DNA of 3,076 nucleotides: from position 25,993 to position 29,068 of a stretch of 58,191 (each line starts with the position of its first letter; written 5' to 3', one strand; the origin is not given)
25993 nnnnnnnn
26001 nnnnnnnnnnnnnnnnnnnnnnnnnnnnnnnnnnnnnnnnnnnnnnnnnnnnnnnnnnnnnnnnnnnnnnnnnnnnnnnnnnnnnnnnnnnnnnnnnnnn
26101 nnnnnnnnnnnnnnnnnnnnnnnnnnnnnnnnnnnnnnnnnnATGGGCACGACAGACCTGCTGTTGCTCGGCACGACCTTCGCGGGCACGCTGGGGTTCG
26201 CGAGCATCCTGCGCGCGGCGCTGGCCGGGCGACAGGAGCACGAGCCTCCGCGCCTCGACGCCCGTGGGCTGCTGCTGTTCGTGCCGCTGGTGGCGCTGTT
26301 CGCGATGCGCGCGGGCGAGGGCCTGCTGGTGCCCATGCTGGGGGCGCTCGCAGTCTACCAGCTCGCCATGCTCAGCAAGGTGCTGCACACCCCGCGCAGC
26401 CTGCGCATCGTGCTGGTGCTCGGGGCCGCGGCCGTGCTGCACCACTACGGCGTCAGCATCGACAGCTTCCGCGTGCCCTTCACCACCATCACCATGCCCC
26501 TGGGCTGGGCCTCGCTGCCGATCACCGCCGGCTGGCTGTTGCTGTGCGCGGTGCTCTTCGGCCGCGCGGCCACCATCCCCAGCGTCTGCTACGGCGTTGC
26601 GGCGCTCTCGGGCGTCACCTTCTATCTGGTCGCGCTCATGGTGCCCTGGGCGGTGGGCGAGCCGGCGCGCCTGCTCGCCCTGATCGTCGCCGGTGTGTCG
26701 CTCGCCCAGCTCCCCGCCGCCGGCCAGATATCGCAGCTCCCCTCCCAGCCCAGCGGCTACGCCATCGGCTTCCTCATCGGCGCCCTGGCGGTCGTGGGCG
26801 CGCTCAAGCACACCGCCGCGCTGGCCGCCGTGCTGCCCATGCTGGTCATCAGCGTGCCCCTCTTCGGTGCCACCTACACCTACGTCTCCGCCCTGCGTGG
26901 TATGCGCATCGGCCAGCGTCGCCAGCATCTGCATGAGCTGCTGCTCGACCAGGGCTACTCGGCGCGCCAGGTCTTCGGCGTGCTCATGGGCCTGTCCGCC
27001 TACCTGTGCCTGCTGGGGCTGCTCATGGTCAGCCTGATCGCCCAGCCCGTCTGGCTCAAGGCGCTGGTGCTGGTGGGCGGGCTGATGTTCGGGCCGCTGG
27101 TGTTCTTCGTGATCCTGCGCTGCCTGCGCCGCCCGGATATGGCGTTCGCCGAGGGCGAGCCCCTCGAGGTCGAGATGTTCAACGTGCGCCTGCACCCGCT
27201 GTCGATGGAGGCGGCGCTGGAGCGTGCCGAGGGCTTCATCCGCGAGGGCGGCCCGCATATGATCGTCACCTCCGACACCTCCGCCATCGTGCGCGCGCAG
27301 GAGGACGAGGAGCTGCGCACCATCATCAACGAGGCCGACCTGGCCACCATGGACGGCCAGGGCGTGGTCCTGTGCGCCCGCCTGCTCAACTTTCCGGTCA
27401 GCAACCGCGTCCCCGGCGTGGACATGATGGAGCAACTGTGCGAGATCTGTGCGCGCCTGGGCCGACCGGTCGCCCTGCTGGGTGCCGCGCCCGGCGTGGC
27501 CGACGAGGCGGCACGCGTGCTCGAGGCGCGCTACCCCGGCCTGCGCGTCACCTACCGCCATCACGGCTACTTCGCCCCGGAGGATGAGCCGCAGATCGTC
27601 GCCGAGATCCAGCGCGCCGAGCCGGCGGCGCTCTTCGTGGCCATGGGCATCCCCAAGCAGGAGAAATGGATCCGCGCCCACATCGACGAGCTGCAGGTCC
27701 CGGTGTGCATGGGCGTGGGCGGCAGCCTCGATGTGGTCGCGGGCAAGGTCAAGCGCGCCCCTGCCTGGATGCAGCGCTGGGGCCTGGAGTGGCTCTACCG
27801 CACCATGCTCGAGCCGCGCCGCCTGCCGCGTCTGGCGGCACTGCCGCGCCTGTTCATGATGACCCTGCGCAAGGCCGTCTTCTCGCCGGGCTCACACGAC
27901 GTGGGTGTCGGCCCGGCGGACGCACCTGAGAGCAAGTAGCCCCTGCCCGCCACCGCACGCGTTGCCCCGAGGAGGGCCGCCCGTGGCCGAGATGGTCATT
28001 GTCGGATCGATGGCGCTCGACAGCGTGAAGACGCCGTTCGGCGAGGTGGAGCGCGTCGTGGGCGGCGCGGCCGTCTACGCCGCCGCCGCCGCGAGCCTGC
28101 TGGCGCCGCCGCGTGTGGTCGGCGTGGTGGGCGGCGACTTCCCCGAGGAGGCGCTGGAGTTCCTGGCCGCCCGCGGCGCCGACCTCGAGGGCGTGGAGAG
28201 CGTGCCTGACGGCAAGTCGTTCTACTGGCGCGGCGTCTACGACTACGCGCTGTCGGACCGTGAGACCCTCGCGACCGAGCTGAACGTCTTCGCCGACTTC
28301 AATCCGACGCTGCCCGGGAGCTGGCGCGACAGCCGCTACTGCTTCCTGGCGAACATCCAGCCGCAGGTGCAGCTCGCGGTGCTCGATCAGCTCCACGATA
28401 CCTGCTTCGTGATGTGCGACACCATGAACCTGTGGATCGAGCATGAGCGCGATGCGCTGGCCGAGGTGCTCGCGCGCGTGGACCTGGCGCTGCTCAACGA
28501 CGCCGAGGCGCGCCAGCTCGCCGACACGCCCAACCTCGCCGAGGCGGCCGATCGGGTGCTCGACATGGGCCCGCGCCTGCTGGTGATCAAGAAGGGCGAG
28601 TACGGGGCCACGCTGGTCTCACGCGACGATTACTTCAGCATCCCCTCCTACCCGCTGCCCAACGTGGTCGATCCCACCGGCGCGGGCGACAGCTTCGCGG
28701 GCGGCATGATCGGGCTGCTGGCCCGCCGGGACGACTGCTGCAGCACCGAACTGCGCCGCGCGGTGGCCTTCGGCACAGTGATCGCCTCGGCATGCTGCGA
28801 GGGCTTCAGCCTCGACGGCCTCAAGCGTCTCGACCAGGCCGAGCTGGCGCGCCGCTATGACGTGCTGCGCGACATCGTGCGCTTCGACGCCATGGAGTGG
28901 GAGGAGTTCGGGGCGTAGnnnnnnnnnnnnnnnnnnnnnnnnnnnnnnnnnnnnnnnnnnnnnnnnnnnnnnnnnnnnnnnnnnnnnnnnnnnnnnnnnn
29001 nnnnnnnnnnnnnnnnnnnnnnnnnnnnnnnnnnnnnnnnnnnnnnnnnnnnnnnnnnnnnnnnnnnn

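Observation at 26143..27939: Apparently catalytically degenerate WecA/TagO-like membrane domain fused to a TagA/WecG glycosyltransferase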

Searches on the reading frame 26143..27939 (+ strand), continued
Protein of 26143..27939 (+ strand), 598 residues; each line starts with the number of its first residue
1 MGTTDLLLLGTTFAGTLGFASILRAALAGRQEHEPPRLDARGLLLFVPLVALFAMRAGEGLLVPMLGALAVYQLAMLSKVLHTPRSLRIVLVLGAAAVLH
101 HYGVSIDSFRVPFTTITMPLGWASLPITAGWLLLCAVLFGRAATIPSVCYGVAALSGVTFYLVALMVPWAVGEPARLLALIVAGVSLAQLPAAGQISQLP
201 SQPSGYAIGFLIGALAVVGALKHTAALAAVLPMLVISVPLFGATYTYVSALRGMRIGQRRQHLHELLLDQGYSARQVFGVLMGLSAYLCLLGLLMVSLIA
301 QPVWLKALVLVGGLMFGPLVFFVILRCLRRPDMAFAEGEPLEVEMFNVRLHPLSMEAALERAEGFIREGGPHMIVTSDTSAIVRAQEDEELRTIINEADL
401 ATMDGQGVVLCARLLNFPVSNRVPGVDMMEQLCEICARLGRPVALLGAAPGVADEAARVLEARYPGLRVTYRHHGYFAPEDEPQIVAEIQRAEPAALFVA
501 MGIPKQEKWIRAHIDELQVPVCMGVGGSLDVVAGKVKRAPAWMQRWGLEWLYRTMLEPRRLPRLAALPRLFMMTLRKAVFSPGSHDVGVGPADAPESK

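Call 33: fold_search(model_id=the predicted structure, library=pdb)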
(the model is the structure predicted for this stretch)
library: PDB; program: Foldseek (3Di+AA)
matches with E <= 10: 881; with E <= 0.001: 43
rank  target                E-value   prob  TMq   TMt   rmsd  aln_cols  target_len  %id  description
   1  7n41_A                4.2e-14  1.00  0.32  0.93   1.7       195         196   39  Crystal structure of TagA with UDP-ManNAc (released 2021-12-29)
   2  7mpk_B                2.2e-13  1.00  0.32  0.94   1.6       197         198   40  Crystal structure of TagA with UDP-GlcNAc (released 2021-12-29)
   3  7mpk_C                3.9e-13  1.00  0.32  0.93   1.6       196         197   39  Crystal structure of TagA with UDP-GlcNAc (released 2021-12-29)
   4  7mpk_A                6.1e-13  1.00  0.32  0.93   1.7       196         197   40  Crystal structure of TagA with UDP-GlcNAc (released 2021-12-29)
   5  5wb4_A                1.6e-12  1.00  0.31  0.93   1.7       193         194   39  Crystal structure of the TarA wall teichoic acid glycosyltransferase (released 2019-01-16)
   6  5wb4_B                2.2e-12  1.00  0.31  0.92   1.7       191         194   38  Crystal structure of the TarA wall teichoic acid glycosyltransferase (released 2019-01-16)
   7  5wb4_F                3.4e-12  1.00  0.31  0.92   1.7       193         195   39  Crystal structure of the TarA wall teichoic acid glycosyltransferase (released 2019-01-16)
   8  5wfg_E                3.8e-12  1.00  0.31  0.94   1.6       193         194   39  Crystal structure of the TarA wall teichoic acid glycosyltransferase bound to UDP (released 2019-01-16)
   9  5wb4_E                3.8e-12  1.00  0.31  0.93   1.7       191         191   39  Crystal structure of the TarA wall teichoic acid glycosyltransferase (released 2019-01-16)
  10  5wfg_B                1.0e-11  1.00  0.31  0.93   1.6       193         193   38  Crystal structure of the TarA wall teichoic acid glycosyltransferase bound to UDP (released 2019-01-16)
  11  5wb4_C                1.1e-11  1.00  0.31  0.92   1.7       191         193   38  Crystal structure of the TarA wall teichoic acid glycosyltransferase (released 2019-01-16)
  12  5wfg_A                1.4e-11  1.00  0.31  0.94   1.6       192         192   39  Crystal structure of the TarA wall teichoic acid glycosyltransferase bound to UDP (released 2019-01-16)
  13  5wfg_F                2.3e-11  1.00  0.31  0.93   1.6       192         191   40  Crystal structure of the TarA wall teichoic acid glycosyltransferase bound to UDP (released 2019-01-16)
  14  5wfg_C                5.2e-11  1.00  0.31  0.94   1.6       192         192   39  Crystal structure of the TarA wall teichoic acid glycosyltransferase bound to UDP (released 2019-01-16)
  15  6oyz_B                3.0e-06  1.00  0.39  0.65   4.6       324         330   14  Crystal structure of MraY bound to capuramycin (released 2019-07-10)
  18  9zno_A                8.7e-06  1.00  0.40  0.67   4.9       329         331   13  Cryo-EM structure of Hydrogenivirga sp. MraY in complex with APPB (released 2026-02-04)
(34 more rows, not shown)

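Call 35: search_solved_structures(query=A1, max_evalue=1, show_alignments=5)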
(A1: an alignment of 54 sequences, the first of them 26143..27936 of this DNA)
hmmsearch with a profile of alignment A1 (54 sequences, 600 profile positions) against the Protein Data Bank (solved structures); distinct sequences matched with E-value up to 1: 5.
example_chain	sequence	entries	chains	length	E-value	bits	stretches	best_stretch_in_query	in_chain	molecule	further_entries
7mpk_A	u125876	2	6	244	5.8e-87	295.7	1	348-580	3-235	N-acetylglucosaminyldiphosphoundecaprenol N-acetyl-beta-D-mannosaminyltransferase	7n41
5wb4_A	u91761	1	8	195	3.5e-70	240.2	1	348-540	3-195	N-acetylglucosaminyldiphosphoundecaprenol N-acetyl-beta-D-mannosaminyltransferase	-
5wfg_A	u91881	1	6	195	6.5e-70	239.4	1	348-540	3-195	N-acetylglucosaminyldiphosphoundecaprenol N-acetyl-beta-D-mannosaminyltransferase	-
9zno_A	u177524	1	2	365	0.0013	20.4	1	32-305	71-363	Phospho-N-acetylmuramoyl-pentapeptide-transferase (MraY)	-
5jnq_A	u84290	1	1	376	0.12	13.9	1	10-302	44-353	Phospho-N-acetylmuramoyl-pentapeptide-transferase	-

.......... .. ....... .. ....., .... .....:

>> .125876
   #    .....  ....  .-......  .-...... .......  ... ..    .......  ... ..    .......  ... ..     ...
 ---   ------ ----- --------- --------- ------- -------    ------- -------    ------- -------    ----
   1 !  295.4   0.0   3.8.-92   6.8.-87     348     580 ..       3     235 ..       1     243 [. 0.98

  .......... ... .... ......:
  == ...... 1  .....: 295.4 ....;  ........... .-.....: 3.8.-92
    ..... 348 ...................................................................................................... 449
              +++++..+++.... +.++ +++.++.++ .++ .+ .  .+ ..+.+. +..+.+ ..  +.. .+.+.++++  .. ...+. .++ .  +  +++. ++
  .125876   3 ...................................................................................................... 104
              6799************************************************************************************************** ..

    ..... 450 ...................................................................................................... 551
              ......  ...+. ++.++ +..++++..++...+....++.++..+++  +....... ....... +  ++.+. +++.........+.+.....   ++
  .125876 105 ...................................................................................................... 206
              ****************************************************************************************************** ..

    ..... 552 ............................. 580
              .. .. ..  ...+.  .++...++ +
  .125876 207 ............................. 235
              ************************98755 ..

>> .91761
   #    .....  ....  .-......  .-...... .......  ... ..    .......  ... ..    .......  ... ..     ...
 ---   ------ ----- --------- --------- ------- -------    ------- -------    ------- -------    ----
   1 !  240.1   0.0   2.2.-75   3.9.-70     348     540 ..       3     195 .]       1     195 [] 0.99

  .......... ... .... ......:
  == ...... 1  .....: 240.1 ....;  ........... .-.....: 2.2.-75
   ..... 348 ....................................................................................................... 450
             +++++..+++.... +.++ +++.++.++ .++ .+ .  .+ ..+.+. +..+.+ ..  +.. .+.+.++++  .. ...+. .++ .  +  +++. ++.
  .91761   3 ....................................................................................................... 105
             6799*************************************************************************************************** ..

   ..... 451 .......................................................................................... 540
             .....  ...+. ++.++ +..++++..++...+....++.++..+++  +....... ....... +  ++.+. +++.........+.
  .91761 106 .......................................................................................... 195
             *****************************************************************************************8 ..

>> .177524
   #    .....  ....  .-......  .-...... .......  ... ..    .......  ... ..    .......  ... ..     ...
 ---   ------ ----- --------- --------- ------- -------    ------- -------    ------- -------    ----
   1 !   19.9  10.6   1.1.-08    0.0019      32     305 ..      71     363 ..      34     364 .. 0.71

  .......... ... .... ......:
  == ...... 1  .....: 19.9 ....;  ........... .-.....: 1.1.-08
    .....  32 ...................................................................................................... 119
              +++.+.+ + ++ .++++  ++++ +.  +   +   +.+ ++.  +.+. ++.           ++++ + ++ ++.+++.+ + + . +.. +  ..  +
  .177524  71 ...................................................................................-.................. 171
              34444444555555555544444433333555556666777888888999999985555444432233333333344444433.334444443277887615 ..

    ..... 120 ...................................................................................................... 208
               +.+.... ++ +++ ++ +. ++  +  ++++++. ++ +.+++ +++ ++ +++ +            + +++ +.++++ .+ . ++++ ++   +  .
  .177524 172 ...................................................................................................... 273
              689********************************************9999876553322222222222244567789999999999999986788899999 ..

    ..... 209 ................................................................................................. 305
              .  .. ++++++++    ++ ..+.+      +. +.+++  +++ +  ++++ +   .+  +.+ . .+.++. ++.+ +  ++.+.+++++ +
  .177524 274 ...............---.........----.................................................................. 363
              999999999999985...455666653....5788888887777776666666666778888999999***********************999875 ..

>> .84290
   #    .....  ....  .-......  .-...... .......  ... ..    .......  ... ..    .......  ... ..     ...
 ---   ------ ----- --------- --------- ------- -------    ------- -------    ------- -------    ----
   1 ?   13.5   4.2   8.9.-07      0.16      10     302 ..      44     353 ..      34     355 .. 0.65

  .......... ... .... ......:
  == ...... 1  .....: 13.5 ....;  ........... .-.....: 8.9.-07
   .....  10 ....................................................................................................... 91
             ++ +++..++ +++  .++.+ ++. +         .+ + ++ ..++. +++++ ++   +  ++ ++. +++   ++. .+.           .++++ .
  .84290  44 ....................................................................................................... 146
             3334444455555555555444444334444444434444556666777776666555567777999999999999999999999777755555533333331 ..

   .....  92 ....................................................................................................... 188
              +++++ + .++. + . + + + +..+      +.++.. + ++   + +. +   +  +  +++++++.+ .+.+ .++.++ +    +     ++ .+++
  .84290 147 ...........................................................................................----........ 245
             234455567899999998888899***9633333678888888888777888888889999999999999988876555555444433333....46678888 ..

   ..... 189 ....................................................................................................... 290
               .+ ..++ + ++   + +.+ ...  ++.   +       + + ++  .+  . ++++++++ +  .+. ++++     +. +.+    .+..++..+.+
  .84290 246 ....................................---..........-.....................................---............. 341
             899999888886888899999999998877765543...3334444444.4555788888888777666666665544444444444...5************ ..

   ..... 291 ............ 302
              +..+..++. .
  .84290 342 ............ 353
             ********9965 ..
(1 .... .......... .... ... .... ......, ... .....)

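Call 38: search_protein_families(library=pfam, proteins=[L037:4564-5229:-, L037:5338-6504:-, L037:6527-7210:-, L037:7843-9606:-, L037:9773-11509:+, L037:11576-12208:-, L037:12189-12854:+, L037:12878-14395:+, L037:15175-17319:+], max_evalue=0.001)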
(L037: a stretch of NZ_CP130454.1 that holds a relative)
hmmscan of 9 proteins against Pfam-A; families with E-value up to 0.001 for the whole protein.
L037:4564-5229:- (221 aa): 6 families
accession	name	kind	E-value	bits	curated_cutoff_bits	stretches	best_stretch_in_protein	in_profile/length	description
PF00072.30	Response_reg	-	4.5e-30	104.5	30.2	1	6-118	1-111/111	Response regulator receiver domain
PF00196.25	GerE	-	8.4e-24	83.4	23.5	1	155-210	2-57/57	Bacterial regulatory proteins, luxR family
PF08281.18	Sigma70_r4_2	-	8.1e-10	38.6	25.7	1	148-198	3-54/54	Sigma-70, region 4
PF04545.22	Sigma70_r4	-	6.2e-06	26.1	24.1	1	153-198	2-48/50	Sigma-70, region 4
PF13384.12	HTH_23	-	1.3e-05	25.3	24.6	1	163-193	10-40/50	Homeodomain-like domain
PF13936.12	HTH_38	-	0.00032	20.8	27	1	155-180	4-30/44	Helix-turn-helix domain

L037:5338-6504:- (388 aa): 4 families
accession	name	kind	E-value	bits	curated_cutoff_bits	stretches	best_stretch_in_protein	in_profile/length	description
PF02518.31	HATPase_c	-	4.6e-19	69.3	26.4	1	301-388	4-109/111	Histidine kinase-, DNA gyrase B-, and HSP90-like ATPase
PF07730.19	HisKA_3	-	2.8e-18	66.6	24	1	194-260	1-67/68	Histidine kinase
PF25323.1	6TM_PilS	-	2.3e-07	31.1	27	1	2-170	5-177/189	PilS-like transmembrane domain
PF13581.12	HATPase_c_2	-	2.3e-05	24.9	27.4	1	307-350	36-84/127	Histidine kinase-like ATPase domain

L037:6527-7210:- (227 aa): 1 family
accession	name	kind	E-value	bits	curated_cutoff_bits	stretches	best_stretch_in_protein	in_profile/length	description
PF14119.11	DUF4288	-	8.4e-13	48.9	27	1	135-201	18-83/84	Domain of unknown function (DUF4288)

L037:7843-9606:- (587 aa): 2 families
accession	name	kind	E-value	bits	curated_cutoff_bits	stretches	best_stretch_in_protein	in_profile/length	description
PF02511.20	Thy1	-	3.3e-56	190.6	24.8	1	409-563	52-191/191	Thymidylate synthase complementing protein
PF14528.11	LAGLIDADG_3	-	3.3e-06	27.7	22.5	1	297-343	4-53/82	LAGLIDADG-like domain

L037:9773-11509:+ (578 aa): 2 families
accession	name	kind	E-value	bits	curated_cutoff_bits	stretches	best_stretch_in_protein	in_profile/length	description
PF03808.19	Glyco_tran_WecG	-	1.6e-73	246.4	27.4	1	384-549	1-166/168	Glycosyl transferase WecG/TagA/CpsF family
PF13579.12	Glyco_trans_4_4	-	0.00099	19.9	29.7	1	416-539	8-126/158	Glycosyl transferase 4-like domain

L037:11576-12208:- (210 aa): 1 family
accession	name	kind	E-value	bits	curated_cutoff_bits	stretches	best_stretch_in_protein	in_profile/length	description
PF07596.16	SBP_bac_10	-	5.4e-05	23.8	23.3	0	74-114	2-42/268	Protein of unknown function (DUF1559)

L037:12189-12854:+ (221 aa): 1 family
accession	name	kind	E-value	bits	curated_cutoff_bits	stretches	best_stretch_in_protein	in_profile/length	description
PF01957.25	NfeD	-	5.7e-05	23.7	29.1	1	149-209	3-56/57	NfeD-like C-terminal, partner-binding domain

L037:12878-14395:+ (505 aa): 2 families
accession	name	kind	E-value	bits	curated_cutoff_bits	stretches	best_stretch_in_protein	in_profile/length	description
PF01145.31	Band_7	-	2.8e-38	132.1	23.6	1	33-214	2-176/176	SPFH domain / Band 7 family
PF15975.10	Flot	-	8.6e-12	45.7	27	1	373-462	2-101/124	Flotillin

L037:15175-17319:+ (714 aa): 1 family
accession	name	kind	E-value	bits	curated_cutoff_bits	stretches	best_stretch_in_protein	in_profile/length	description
PF07494.17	Reg_prop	-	5.7e-05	23.3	20.4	0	183-204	2-23/24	Two component regulator propeller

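Call 46: search_protein_families(library=ncbifam, proteins=[P0213], max_evalue=0.001)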
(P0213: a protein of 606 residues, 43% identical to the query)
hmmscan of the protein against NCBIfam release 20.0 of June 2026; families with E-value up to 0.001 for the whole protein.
P0213 (606 aa): 6 families
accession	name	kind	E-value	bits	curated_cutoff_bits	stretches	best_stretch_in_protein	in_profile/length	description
TIGR00696.1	wecG_tagA_cpsF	superfamily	3.1e-53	180.1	69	1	406-582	2-178/178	WecB/TagA/CpsF family glycosyltransferase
NF041710.1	UDPacetylman_taseTarA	equivalog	9.7e-51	172.6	350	1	353-586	7-240/247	N-acetylglucosaminyldiphosphoundecaprenol N-acetyl-beta-D-mannosaminyltransferase TarA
NF041872.1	EPS_EpsA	equivalog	9.6e-40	136.6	500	1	349-579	12-245/265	exopolysaccharide biosynthesis glycosyltransferase EpsA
NF002980.1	PRK03692.1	equivalog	3.9e-34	118.2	323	1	386-584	35-233/240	lipopolysaccharide N-acetylmannosaminouronosyltransferase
NF053644.1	MraY_archaea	equivalog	3.2e-12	46.4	450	1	130-309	177-340/340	pseudomurein biosynthesis MraY family phospho-N-acetylmuramoyl-pentapeptide-transferase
TIGR00445.1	mraY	equivalog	2.2e-05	24.1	192.05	1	105-312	107-318/321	phospho-N-acetylmuramoyl-pentapeptide-transferase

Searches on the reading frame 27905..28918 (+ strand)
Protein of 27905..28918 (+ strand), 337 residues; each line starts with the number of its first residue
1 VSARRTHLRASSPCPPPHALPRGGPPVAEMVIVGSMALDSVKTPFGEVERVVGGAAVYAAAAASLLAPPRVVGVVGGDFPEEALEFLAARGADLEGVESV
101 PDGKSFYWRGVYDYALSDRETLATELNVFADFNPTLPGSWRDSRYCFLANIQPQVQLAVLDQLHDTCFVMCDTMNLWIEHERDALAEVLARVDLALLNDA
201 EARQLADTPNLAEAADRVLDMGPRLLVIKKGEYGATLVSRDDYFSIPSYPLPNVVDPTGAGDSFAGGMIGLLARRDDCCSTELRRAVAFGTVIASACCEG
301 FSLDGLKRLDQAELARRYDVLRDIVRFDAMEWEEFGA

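Call 7: search_protein_families(library=pfam, proteins=[window:27905-28918:+], max_evalue=0.001)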
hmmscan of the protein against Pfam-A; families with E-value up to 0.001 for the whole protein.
window:27905-28918:+ (337 aa): 1 family
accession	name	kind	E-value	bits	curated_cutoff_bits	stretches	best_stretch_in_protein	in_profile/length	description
PF00294.29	PfkB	-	4.3e-27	95.7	25.8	1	44-299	27-291/302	pfkB family carbohydrate kinase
